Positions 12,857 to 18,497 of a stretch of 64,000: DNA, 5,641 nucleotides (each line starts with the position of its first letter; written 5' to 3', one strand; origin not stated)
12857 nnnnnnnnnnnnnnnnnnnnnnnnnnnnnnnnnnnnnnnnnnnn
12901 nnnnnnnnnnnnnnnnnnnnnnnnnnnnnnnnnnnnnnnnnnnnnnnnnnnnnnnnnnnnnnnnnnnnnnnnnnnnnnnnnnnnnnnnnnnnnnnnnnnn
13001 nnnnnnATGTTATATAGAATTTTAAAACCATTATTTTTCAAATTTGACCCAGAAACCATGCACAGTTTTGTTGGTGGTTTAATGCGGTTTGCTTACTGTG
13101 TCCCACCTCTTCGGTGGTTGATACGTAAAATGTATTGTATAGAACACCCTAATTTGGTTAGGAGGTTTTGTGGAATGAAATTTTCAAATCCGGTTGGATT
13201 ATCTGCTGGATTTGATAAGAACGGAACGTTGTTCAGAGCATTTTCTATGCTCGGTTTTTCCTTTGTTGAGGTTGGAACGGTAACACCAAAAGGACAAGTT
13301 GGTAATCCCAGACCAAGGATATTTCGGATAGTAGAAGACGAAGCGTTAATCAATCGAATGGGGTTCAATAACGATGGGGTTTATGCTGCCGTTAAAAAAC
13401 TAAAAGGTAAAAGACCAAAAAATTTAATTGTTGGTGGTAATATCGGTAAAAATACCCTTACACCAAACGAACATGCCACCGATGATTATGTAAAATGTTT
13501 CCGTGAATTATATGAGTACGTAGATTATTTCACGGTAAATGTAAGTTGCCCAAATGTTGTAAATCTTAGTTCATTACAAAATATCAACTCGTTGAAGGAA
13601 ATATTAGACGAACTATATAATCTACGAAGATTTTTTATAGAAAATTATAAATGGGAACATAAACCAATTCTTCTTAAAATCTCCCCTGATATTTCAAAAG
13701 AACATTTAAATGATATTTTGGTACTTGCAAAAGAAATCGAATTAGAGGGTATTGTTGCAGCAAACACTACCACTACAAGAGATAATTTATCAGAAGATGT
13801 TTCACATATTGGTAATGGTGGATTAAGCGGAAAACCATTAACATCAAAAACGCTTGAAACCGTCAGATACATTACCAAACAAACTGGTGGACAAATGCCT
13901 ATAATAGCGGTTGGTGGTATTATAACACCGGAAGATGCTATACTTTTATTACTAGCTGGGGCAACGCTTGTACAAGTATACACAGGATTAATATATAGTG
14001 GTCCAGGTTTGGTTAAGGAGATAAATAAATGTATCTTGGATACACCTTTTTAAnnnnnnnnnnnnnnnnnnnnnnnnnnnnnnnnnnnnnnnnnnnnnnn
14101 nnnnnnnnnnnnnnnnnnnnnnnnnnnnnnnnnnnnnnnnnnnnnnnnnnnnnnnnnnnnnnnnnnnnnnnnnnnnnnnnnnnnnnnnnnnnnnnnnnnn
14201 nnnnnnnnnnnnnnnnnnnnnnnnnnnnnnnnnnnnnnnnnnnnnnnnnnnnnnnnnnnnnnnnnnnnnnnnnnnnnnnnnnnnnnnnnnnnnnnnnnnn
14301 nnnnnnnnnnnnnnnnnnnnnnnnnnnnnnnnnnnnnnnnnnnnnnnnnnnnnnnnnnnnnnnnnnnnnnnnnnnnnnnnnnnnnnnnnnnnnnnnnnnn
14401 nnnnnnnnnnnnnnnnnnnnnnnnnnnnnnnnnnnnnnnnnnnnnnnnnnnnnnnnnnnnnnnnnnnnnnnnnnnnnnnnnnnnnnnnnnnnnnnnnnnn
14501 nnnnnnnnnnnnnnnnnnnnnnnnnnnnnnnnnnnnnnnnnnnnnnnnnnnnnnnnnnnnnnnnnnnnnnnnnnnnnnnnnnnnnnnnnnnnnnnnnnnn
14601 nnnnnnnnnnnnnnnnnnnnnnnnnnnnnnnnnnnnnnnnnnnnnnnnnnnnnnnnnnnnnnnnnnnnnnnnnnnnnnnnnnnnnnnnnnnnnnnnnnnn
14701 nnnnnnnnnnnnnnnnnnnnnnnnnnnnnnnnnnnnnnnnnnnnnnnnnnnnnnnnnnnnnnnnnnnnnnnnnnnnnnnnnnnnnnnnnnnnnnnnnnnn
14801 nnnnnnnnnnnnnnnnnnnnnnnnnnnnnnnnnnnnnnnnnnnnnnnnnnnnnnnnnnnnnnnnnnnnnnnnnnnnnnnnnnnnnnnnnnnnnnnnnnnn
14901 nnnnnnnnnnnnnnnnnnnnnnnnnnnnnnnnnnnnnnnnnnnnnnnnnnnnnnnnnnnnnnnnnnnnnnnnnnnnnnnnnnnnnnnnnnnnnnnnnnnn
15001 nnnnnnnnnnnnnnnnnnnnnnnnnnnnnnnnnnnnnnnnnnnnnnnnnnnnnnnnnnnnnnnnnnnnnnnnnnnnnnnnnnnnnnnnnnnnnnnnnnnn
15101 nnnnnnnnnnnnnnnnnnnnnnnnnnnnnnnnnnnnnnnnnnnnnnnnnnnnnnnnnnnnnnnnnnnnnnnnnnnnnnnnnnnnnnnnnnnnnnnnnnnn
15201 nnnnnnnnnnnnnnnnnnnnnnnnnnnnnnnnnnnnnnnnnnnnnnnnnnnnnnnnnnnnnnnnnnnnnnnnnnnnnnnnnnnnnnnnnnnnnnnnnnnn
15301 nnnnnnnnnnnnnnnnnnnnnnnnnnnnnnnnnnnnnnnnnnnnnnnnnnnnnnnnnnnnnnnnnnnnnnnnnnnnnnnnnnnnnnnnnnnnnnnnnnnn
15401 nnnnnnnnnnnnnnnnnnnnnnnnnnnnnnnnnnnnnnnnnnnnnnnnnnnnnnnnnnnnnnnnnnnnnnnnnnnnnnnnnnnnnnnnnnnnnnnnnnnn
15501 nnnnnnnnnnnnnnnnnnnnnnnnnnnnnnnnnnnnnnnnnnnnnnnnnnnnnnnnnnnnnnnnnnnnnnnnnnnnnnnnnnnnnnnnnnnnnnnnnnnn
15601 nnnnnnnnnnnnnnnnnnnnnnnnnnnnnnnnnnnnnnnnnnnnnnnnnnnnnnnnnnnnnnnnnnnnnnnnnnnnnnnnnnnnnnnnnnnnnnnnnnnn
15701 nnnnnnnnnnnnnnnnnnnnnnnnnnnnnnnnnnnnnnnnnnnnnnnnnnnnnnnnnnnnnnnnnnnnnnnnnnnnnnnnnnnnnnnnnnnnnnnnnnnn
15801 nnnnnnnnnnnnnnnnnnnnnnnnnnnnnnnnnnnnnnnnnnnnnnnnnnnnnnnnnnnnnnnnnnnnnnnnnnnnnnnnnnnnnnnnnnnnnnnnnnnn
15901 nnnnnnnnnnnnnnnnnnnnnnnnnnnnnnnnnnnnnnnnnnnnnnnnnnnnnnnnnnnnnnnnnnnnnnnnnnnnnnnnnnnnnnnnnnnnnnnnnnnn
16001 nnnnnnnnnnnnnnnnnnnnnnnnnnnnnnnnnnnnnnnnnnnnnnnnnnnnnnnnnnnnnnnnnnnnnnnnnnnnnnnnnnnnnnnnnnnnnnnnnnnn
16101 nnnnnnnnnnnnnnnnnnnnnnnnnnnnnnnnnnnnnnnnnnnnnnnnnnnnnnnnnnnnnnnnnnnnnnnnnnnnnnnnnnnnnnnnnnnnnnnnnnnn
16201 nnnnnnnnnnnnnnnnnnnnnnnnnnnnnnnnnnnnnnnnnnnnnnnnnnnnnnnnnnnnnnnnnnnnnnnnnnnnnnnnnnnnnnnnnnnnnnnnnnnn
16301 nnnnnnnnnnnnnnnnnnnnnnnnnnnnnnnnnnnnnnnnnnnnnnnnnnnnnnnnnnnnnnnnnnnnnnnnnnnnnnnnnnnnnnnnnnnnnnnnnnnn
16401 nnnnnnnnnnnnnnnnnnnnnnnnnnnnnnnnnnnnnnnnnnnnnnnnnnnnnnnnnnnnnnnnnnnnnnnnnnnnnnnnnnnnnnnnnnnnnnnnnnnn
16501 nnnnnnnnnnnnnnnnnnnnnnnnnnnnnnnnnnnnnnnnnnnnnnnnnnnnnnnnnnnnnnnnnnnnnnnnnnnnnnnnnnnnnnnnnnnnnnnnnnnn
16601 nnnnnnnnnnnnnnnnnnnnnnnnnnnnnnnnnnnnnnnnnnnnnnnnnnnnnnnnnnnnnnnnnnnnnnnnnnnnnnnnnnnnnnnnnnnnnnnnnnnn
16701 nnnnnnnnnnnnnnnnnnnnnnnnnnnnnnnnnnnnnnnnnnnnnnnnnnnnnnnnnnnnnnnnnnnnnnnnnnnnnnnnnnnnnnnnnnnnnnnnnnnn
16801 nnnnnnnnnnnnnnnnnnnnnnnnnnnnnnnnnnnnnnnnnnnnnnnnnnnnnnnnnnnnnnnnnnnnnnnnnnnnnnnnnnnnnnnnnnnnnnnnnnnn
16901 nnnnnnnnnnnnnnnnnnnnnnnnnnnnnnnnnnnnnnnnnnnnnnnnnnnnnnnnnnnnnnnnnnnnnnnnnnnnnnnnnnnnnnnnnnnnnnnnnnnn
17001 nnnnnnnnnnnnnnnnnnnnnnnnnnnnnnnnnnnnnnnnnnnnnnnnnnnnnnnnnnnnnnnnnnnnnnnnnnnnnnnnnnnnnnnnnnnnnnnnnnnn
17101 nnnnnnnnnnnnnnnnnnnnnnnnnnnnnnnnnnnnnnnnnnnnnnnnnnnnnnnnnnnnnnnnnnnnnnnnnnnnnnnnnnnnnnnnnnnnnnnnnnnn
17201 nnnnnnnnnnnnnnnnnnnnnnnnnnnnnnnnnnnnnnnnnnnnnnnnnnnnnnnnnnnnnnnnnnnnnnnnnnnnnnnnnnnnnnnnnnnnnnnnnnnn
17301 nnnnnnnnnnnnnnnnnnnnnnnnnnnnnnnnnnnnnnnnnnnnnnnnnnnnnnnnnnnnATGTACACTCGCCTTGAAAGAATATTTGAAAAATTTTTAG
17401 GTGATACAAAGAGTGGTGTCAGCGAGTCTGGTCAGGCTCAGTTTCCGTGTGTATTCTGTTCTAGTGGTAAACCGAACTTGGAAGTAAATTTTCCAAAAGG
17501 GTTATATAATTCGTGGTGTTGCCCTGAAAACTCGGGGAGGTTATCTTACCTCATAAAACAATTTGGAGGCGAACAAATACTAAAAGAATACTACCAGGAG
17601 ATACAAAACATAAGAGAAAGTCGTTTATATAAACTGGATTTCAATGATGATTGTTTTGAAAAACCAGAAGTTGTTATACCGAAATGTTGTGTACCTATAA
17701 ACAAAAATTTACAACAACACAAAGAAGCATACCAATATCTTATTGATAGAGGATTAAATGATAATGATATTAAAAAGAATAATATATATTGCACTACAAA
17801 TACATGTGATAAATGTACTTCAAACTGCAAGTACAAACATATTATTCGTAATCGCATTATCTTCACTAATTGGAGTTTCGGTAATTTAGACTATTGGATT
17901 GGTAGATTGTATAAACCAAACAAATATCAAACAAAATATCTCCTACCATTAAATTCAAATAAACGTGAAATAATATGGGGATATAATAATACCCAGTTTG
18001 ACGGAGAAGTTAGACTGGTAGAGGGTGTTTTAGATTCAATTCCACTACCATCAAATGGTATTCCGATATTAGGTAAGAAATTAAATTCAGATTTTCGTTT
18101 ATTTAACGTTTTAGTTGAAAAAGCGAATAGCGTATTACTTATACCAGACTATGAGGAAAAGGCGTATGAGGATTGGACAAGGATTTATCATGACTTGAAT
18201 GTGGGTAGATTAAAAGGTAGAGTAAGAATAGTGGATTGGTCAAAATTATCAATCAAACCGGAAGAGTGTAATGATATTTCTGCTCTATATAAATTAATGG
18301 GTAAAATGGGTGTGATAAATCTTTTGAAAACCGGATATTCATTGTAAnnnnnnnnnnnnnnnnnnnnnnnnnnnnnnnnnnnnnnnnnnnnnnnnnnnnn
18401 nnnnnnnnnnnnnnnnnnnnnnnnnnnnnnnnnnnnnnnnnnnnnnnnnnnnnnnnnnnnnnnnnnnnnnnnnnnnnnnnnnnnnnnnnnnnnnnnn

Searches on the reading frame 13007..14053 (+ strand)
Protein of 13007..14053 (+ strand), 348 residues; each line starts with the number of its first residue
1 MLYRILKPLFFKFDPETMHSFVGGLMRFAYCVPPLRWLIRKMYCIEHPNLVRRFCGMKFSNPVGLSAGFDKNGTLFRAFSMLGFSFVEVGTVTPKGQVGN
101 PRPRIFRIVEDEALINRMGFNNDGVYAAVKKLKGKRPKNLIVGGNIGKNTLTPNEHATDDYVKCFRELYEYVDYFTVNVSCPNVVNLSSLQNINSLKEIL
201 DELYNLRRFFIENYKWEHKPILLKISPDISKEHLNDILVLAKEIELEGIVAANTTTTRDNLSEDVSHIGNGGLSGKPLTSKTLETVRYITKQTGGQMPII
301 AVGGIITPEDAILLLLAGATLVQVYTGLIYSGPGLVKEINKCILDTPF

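Call 15: search_protein_families(library=pfam, proteins=[window:13007-14053:+], max_evalue=0.01)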
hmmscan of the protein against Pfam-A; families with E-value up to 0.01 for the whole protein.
window:13007-14053:+ (348 aa): 2 families
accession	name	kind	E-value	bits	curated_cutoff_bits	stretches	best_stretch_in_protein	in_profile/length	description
PF01180.27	DHO_dh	-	5.3e-78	262.6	27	1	52-343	4-287/291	Dihydroorotate dehydrogenase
PF03060.21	NMO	-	0.0056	16.6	28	1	270-331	167-228/331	Nitronate monooxygenase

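Call 43: search_protein_families(library=ncbifam, proteins=[window:13007-14053:+], max_evalue=0.01)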
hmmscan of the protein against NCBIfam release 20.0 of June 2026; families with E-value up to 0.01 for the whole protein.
window:13007-14053:+ (348 aa): 18 families
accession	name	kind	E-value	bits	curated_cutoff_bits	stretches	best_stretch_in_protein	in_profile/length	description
NF003652.0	PRK05286.2-5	equivalog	6.5e-130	433.4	267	1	1-345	2-342/353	quinone-dependent dihydroorotate dehydrogenase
NF003646.0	PRK05286.1-4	equivalog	4.8e-109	364.3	457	1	1-343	1-336/341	quinone-dependent dihydroorotate dehydrogenase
TIGR01036.1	pyrD_sub2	equivalog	6.5e-105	350.8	200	1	3-343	1-335/356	dihydroorotate dehydrogenase (quinone)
NF003648.0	PRK05286.2-1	equivalog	2.8e-104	348.8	433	1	2-343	3-336/360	quinone-dependent dihydroorotate dehydrogenase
NF003645.0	PRK05286.1-2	equivalog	2.7e-103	345.6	366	1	2-342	5-334/359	quinone-dependent dihydroorotate dehydrogenase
NF003651.0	PRK05286.2-4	equivalog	6.8e-99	331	448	1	9-344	16-357/377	quinone-dependent dihydroorotate dehydrogenase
NF003644.0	PRK05286.1-1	equivalog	3.5e-97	325.5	418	1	1-341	1-334/336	quinone-dependent dihydroorotate dehydrogenase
NF003649.0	PRK05286.2-2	equivalog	1.3e-93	313.8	505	1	1-344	1-331/351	quinone-dependent dihydroorotate dehydrogenase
NF003650.0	PRK05286.2-3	equivalog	4.4e-90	302.4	477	1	5-343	19-369/393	quinone-dependent dihydroorotate dehydrogenase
NF003647.0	PRK05286.1-5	equivalog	4.9e-83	278.8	619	1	2-343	1-334/354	quinone-dependent dihydroorotate dehydrogenase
NF005574.0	PRK07259.1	equivalog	2.7e-27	95.5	269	1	50-341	5-281/304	dihydroorotate dehydrogenase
TIGR01037.2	pyrD_sub1_fam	subfamily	3e-24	85.6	270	1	53-343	4-280/300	dihydroorotate dehydrogenase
NF041011.1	dihydoor_dh_Arch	equivalog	1e-18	67.4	330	1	56-341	5-267/289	dihydroorotate dehydrogenase PyrD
NF002702.0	PRK02506.1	equivalog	2.6e-16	59.6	301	1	91-341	46-288/313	dihydroorotate oxidase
NF006183.0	PRK08318.1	equivalog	3.4e-09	36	335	1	50-341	4-298/422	NAD-dependent dihydropyrimidine dehydrogenase subunit PreA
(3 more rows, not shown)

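Call 61: search_dna_similar(query=window:13007-14053:+, collection=phages, mode=protein, max_rows=15, max_evalue=1e-10)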
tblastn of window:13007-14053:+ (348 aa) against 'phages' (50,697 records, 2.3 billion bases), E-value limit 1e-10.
Records with a match: 14; places in all: 14; records where one place covers at least 80% of the query: 8.
Best place of each record, by identity: <60% 14.
By first word of the organism name: Bacteriophage 8; Acinetobacter 2; Staphylococcus 2; Salmonella 2.
By host as written in the record: - 10; Staphylococcus aureus 2; Salmonella enterica subsp. enterica serovar Kentucky 2.
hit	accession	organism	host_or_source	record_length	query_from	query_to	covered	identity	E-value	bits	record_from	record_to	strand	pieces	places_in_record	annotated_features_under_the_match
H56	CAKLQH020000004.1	Acinetobacter phage MD-2021a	not known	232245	1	338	97%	41.2%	2e-76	261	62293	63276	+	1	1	pyrD: dihydroorotate dehydrogenase 2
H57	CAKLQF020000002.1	Acinetobacter phage MD-2021a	not known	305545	1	338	97%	41.2%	2e-76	261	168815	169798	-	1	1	pyrD: dihydroorotate dehydrogenase 2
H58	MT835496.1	Bacteriophage sp.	human fecal samples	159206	5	348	99%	37.9%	8e-64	224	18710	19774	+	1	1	record has no annotation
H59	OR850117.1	Staphylococcus phage SA 1298 Kay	Staphylococcus aureus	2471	1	343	99%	37.9%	5e-73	246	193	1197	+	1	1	record has no annotation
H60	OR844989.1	Staphylococcus phage SA 1306 Kay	Staphylococcus aureus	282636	1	343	99%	37.9%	3e-71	246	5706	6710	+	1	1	record has no annotation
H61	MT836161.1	Bacteriophage sp.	human fecal samples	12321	49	339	84%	28.5%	1e-16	87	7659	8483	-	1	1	record has no annotation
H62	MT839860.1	Bacteriophage sp.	human fecal samples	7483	53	340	83%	27.8%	3e-15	83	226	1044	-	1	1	record has no annotation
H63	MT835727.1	Bacteriophage sp.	human fecal samples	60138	54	326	78%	28.2%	2e-13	77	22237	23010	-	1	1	record has no annotation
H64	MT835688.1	Bacteriophage sp.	human fecal samples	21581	54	326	78%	27.6%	3e-14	80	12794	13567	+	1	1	record has no annotation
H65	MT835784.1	Bacteriophage sp.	human fecal samples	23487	54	327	79%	27.1%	3e-14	80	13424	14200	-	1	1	record has no annotation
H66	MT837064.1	Bacteriophage sp.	human fecal samples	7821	54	326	78%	26.6%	5e-12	73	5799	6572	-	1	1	record has no annotation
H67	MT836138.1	Bacteriophage sp.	human fecal samples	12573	40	324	82%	25.3%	3e-13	77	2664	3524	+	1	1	record has no annotation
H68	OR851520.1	Salmonella phage S.Kent 1-2-1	Salmonella enterica subsp. enterica ...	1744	1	169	49%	42.6%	2e-30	126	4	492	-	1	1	record has no annotation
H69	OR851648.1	Salmonella phage S.Kent 1-2-1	Salmonella enterica subsp. enterica ...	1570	182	339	45%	36.1%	6e-21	99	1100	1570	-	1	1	record has no annotation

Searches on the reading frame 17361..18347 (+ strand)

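Call 16: search_protein_families(library=pfam, proteins=[window:17361-18347:+], max_evalue=0.01)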
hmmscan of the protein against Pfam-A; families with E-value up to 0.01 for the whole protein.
window:17361-18347:+ (328 aa): 0 families

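Call 60: search_protein_families(library=phrogs, proteins=[window:17361-18347:+], max_evalue=0.001)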
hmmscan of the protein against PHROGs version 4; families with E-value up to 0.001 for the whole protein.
window:17361-18347:+ (328 aa): 1 family
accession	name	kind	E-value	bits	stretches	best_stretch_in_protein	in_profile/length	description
phrog_47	-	DNA, RNA and nucleotide metabolism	5.4e-18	65.9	1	19-306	47-318/947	DNA primase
